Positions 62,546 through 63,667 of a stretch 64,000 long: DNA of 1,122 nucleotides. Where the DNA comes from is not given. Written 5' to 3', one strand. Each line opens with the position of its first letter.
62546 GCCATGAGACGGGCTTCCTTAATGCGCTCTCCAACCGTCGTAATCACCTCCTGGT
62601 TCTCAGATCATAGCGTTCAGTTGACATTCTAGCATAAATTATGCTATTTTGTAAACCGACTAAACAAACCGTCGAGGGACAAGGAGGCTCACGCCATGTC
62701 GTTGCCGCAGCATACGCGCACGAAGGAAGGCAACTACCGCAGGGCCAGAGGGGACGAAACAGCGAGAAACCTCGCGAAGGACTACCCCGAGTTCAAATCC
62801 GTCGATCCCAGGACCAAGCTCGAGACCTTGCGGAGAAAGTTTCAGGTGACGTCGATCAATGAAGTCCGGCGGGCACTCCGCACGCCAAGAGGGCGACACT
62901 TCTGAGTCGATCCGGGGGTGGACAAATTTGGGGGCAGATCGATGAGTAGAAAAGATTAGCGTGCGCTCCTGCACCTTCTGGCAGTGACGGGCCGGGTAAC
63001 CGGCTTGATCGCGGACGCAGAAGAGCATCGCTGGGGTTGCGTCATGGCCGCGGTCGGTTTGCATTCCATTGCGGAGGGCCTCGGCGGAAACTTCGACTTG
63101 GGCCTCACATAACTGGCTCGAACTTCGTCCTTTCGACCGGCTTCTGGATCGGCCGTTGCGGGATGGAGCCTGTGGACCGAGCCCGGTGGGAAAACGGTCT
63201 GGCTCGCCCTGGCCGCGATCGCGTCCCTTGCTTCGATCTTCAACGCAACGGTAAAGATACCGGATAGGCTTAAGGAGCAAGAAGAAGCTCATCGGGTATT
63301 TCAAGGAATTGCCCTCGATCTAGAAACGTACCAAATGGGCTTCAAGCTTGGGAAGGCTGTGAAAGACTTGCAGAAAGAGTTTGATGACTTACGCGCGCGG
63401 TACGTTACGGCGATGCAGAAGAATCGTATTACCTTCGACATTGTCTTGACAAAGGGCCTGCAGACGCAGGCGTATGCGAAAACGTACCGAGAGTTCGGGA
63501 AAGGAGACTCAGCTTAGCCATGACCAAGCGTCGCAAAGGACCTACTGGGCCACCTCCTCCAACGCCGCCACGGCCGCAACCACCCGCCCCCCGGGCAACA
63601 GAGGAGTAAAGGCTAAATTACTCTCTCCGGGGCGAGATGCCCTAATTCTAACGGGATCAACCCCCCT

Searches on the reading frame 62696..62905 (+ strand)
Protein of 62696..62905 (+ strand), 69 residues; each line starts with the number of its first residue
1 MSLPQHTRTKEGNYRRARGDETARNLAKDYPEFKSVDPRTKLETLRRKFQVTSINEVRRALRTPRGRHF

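Call 7: search_protein_families(library=pfam, proteins=[window:62696-62905:+], max_evalue=0.01)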
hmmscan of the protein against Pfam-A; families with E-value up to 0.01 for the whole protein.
window:62696-62905:+ (69 aa): 0 families

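Call 8: search_protein_families(library=padloc, proteins=[window:62696-62905:+], max_evalue=0.01)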
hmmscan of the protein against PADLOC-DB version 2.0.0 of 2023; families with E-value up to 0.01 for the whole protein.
window:62696-62905:+ (69 aa): 0 families

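Call 53: search_protein_families(library=ncbifam, proteins=[window:62696-62905:+], max_evalue=0.01)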
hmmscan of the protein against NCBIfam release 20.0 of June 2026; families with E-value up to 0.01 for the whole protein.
window:62696-62905:+ (69 aa): 0 families

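Call 54: search_protein_families(library=pfam, proteins=[window:62696-62905:+], max_evalue=10)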
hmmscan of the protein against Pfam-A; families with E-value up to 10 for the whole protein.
window:62696-62905:+ (69 aa): 1 family
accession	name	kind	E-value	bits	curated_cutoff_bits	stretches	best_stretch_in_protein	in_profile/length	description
PF19012.5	DUF5741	-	0.076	13.7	25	1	20-61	3-45/82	Family of unknown function (DUF5741)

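Call 55: search_protein_families(library=phrogs, proteins=[window:62696-62905:+], max_evalue=0.1)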
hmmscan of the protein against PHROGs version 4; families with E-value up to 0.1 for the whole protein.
window:62696-62905:+ (69 aa): 0 families

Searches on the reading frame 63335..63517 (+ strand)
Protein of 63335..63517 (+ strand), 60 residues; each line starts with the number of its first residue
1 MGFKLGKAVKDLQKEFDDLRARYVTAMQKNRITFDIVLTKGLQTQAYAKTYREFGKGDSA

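Call 54: search_protein_families(library=pfam, proteins=[window:63335-63517:+], max_evalue=10)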
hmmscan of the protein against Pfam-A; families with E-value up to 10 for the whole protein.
window:63335-63517:+ (60 aa): 0 families

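Call 55: search_protein_families(library=phrogs, proteins=[window:63335-63517:+], max_evalue=0.1)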
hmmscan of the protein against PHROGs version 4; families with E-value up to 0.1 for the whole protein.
window:63335-63517:+ (60 aa): 0 families
